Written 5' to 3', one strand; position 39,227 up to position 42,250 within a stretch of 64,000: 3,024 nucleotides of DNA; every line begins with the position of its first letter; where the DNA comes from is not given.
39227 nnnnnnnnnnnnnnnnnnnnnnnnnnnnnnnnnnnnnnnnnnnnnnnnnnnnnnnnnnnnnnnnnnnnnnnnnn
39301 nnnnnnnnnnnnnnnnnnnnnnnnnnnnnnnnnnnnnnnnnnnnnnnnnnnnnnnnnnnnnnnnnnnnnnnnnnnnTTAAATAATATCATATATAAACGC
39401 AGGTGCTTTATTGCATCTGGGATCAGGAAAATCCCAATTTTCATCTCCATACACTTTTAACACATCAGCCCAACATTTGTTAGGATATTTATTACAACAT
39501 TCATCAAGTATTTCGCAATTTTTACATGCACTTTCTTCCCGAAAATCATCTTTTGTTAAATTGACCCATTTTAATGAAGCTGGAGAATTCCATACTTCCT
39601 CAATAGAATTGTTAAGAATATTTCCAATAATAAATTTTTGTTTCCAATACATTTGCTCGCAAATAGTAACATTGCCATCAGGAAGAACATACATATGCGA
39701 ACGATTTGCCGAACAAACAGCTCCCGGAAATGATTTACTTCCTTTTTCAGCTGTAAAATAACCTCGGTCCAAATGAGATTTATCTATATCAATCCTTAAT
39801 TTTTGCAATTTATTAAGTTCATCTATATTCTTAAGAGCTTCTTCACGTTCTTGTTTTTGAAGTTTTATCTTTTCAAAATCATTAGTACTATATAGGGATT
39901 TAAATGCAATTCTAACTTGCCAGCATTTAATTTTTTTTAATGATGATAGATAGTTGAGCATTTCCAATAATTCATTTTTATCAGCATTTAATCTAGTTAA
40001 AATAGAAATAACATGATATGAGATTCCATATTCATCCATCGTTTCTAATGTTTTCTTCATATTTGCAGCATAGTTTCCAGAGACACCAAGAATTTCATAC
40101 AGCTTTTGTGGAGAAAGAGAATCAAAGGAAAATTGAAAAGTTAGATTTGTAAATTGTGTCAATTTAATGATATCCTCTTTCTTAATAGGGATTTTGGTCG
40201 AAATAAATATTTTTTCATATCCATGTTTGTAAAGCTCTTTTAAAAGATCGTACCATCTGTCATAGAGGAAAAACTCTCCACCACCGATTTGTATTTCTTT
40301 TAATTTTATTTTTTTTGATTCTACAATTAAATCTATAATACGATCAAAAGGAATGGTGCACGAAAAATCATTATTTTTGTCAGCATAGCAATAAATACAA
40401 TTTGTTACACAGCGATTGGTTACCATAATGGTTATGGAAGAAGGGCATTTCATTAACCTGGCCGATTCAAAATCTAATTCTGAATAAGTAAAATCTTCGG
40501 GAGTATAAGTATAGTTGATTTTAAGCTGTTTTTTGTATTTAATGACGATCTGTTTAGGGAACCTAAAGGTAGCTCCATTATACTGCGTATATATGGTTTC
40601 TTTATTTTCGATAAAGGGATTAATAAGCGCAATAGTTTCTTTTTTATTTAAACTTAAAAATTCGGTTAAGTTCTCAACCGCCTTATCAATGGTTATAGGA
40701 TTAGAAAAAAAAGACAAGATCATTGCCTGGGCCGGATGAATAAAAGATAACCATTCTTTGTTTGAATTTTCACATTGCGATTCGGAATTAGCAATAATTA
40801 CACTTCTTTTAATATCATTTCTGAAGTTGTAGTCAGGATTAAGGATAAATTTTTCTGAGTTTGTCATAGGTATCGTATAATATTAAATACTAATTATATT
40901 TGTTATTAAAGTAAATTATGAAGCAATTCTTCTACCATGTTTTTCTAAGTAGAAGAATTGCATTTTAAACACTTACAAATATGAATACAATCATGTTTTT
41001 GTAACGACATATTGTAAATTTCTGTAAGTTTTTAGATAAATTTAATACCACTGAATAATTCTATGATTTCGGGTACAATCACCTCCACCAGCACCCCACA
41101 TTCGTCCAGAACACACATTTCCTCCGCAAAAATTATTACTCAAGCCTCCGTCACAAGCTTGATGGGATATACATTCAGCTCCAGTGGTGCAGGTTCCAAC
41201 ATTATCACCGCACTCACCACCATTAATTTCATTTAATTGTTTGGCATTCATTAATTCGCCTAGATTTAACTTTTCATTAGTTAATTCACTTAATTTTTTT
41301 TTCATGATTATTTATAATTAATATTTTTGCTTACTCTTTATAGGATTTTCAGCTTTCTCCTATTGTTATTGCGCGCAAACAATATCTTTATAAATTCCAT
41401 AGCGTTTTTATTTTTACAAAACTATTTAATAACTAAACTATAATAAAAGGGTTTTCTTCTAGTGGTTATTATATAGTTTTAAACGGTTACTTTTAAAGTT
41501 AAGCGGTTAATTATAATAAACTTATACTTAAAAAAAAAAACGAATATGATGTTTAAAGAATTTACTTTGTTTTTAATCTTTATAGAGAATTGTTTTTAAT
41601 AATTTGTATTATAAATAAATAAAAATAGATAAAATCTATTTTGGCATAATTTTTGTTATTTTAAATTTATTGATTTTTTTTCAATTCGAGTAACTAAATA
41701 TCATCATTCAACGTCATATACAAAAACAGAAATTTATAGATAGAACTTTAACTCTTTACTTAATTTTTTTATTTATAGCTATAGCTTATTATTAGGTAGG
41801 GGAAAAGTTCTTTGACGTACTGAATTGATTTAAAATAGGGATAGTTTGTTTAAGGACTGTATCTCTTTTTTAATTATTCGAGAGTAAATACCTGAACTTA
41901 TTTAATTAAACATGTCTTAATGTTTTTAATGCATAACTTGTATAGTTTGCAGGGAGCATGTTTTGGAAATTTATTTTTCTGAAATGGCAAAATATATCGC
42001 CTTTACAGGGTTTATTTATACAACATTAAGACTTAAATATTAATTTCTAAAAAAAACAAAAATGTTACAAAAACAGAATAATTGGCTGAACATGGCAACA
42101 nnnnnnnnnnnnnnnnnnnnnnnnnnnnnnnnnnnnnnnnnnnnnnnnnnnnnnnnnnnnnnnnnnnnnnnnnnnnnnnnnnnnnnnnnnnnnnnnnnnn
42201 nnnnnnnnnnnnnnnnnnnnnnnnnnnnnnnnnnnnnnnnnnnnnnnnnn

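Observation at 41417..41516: Triple direct repeat at two-helical-turn spacing in front of the peptide promoter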

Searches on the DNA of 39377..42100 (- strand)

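Call 34: search_rna_families(source=window, start=40800, end=42100, threshold=evalue, max_evalue=1)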
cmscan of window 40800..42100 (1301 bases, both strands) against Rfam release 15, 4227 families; matches with E-value up to 1: 3.
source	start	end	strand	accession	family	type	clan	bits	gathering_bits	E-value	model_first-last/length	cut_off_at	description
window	41328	41362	-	RF02914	DUF805b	Cis-reg;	CL00115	40.3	35.6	1.2e-09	1-35/35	no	DUF805b RNA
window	41668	41712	-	RF01600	snoR25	Gene; snRNA; snoRNA; CD-box;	-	24.3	50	0.55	1-70/70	no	small nucleolar RNA snoR25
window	41863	41921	-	RF02067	STnc310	Gene; sRNA;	-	19.9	40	0.8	1-61/61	no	Salmonella enterica sRNA STnc310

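Call 51: search_rna_families(sources=[L001, L002, L003], threshold=gathering, show_alignments=1)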
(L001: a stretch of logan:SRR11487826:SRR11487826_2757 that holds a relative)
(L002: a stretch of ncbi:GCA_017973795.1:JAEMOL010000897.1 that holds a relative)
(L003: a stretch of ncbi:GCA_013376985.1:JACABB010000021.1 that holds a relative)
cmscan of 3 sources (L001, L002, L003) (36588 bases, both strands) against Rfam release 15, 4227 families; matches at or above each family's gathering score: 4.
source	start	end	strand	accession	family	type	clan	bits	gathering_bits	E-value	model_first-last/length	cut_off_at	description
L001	5563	5597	+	RF02914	DUF805b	Cis-reg;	CL00115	47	35.6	1.7e-10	1-35/35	no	DUF805b RNA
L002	1036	1070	+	RF02914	DUF805b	Cis-reg;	CL00115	46.8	35.6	2.1e-10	1-35/35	no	DUF805b RNA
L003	223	261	+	RF02914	DUF805b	Cis-reg;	CL00115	45.1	35.6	7.5e-10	1-35/35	no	DUF805b RNA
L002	1581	1615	+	RF02914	DUF805b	Cis-reg;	CL00115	44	35.6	1.8e-09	1-35/35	no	DUF805b RNA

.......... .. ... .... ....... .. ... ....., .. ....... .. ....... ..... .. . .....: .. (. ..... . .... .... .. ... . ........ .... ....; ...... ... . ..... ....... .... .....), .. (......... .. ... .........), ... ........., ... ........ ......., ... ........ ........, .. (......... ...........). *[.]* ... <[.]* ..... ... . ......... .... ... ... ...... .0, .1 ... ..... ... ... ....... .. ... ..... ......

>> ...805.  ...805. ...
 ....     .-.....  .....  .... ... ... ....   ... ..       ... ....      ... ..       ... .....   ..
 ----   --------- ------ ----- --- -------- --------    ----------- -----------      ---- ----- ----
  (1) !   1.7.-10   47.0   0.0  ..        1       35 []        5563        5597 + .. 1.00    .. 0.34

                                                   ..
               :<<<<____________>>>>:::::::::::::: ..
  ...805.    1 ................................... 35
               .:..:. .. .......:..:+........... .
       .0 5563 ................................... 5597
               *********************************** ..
